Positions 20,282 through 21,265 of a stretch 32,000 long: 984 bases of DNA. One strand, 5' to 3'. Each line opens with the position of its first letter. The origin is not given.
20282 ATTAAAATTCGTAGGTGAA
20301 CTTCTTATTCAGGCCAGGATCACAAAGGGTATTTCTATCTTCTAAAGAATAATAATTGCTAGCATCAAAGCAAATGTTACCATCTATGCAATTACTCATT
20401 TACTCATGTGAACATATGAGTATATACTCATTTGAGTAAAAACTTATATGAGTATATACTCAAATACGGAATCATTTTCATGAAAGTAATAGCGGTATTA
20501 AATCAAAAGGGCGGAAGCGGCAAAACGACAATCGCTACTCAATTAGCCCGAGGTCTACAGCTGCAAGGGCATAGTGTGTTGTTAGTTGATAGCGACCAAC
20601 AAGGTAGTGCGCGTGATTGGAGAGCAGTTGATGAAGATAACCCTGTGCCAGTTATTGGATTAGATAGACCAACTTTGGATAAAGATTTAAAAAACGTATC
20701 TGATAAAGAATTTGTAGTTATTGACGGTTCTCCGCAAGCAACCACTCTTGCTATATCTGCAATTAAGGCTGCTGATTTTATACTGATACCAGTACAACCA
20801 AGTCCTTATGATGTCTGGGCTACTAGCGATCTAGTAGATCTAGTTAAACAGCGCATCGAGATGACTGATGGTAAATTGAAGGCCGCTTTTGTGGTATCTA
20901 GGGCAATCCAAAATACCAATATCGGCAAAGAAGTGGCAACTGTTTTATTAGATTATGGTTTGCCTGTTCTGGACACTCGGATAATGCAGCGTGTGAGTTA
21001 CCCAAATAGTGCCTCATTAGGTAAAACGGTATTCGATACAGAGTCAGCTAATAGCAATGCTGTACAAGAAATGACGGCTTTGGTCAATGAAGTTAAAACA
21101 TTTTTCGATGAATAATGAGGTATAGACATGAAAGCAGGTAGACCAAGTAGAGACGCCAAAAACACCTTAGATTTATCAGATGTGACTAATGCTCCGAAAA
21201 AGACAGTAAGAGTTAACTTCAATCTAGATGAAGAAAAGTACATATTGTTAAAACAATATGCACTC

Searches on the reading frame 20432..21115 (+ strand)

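Call 67: search_protein_families(library=pfam, proteins=[window:20432-21115:+], max_evalue=0.0001)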
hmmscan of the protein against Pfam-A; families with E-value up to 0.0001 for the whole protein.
window:20432-21115:+ (227 aa): 6 families
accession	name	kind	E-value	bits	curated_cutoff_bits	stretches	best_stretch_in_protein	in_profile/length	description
PF13614.12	AAA_31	-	3.6e-22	79.6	27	2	17-60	1-44/177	AAA domain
PF01656.29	CbiA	-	3e-15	56.7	25.4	1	20-199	1-124/125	CobQ/CobB/MinD/ParA nucleotide binding domain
PF10609.15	ParA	-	2.3e-07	30.9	27.1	1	18-59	4-45/246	NUBPL iron-transfer P-loop NTPase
PF09140.17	MipZ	-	5.1e-07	29.7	20.7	1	19-57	2-40/262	ATPase MipZ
PF07015.17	VirC1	-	2e-06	27.8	24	1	17-211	1-203/231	VirC1 protein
PF06564.18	CBP_BcsQ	-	2.9e-05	24.2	21.3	1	17-54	1-38/234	Cellulose biosynthesis protein BcsQ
